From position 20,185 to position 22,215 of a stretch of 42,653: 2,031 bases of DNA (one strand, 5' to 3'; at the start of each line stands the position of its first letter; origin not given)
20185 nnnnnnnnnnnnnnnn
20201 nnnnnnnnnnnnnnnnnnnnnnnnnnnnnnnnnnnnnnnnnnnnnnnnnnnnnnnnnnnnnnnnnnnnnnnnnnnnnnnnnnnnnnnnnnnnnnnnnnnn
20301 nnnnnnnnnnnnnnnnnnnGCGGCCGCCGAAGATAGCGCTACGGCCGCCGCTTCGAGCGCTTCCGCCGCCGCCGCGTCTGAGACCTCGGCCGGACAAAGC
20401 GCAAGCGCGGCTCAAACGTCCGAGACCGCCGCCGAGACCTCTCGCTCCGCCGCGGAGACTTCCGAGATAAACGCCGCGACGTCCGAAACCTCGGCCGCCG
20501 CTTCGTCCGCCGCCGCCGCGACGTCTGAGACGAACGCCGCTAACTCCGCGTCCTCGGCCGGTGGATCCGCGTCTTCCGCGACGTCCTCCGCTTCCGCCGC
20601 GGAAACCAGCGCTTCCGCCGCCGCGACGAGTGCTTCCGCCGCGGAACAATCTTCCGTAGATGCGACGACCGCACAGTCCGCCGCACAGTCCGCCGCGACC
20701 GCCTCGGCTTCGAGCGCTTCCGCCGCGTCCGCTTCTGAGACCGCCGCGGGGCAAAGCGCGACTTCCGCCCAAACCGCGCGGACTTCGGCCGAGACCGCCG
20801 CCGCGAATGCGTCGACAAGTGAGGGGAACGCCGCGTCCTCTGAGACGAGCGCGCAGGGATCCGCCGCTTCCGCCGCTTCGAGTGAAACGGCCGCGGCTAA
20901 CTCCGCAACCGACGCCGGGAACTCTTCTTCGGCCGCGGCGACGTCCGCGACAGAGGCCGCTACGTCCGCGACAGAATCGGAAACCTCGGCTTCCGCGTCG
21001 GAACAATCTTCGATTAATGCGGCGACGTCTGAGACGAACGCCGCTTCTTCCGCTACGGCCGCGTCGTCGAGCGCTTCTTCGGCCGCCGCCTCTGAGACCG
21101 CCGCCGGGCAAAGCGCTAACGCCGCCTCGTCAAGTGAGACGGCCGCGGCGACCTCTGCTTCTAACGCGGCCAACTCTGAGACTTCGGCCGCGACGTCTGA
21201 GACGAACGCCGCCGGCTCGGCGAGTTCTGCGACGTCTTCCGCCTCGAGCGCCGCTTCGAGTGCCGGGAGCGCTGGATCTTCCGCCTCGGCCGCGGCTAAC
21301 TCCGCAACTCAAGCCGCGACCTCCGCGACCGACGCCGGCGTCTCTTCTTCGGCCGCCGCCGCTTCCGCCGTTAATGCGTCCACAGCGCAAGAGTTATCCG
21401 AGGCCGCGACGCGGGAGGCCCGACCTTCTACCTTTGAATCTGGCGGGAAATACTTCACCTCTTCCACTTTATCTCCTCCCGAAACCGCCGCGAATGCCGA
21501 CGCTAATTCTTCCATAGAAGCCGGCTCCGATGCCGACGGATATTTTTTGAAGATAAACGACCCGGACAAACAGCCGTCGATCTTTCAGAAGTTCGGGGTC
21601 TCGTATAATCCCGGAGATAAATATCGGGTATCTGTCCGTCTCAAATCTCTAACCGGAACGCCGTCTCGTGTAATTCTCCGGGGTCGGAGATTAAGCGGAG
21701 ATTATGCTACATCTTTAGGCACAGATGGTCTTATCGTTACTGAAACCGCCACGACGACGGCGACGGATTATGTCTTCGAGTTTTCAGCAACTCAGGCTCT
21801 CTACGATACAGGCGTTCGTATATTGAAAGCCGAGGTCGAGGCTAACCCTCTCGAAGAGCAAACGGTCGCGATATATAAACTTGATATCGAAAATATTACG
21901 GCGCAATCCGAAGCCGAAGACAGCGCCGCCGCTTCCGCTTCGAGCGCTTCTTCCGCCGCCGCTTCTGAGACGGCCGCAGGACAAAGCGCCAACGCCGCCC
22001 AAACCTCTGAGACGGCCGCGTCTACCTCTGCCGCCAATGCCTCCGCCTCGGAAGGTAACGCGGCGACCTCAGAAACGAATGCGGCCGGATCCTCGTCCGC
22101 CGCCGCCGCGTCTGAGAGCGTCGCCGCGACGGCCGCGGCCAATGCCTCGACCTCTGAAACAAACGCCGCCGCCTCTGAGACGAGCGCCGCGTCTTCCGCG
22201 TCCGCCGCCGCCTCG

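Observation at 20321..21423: About 52 uninterrupted S-x-x-x-A-x-x heptads (21-nt DNA periodicity): a Ser/Ala-core coiled-coil rod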

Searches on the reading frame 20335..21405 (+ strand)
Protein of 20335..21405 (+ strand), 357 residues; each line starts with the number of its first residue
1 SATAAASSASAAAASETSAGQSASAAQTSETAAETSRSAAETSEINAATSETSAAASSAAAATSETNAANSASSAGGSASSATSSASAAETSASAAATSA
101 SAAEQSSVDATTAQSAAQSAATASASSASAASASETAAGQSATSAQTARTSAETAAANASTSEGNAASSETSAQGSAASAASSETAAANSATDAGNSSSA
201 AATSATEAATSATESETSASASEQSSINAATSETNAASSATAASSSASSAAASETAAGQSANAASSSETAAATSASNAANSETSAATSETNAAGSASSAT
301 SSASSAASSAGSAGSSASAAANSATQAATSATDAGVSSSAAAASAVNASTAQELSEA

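Call 27: search_dna_similar(query=window:20335-21405:+, collection=phages, mode=protein, max_rows=30, max_evalue=0.001)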
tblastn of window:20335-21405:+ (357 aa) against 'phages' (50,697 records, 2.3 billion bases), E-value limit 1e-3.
No match.

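Call 57: search_protein_families(library=pfam, proteins=[window:20335-21405:+], max_evalue=1)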
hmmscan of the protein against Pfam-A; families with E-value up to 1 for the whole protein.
window:20335-21405:+ (357 aa): 0 families

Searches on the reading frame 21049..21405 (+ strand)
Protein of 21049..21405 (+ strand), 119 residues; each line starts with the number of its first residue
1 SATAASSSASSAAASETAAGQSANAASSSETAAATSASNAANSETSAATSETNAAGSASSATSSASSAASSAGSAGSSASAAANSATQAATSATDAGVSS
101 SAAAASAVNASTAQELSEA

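Call 41: search_solved_structures(query=window:21049-21405:+, max_evalue=10, show_alignments=0)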
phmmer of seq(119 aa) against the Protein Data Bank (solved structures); distinct sequences matched with E-value up to 10: 0.

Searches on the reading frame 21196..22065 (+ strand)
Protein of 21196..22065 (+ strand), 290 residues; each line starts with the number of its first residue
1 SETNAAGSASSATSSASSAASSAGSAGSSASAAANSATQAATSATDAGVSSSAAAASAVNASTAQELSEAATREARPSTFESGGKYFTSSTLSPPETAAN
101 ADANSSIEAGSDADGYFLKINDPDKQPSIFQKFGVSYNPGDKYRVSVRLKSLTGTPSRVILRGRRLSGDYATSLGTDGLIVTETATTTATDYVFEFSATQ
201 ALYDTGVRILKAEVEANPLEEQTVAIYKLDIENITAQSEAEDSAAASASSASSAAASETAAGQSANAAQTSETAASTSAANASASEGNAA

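Call 40: predict_structure(protein=window:21196-22065:+)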
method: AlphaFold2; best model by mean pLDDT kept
length: 290 residues; sequences in the alignment: 1
mean_pLDDT: 51.1   pTM: 0.33
mean pLDDT of the five models: 51.1, 50.3, 48.4, 48.2, 47.1
residues with pLDDT >= 90: 0; 70-90: 24; 50-70: 130; < 50: 136
segments of 3 or more residues with pLDDT < 50: 4-12, 14-22, 70-135, 164-188, 200-210, 217-219, 221-223
pLDDT, mean of each block of 10 residues (from residue 1): 46 47 52 72 69 61 56 37 27 32 37 37 38 50 62 53 43 35 44 59 46 50 54 61 54 60 68 73 60
secondary structure, 60 per line:
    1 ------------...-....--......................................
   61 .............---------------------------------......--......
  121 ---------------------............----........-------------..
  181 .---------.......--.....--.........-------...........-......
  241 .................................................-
elements in order: H17-20 H23-73 E107-112 E115-120 E142-153 E158-165 E179-181 E191-197 H200-204 E207-215 E223-233 H235-289
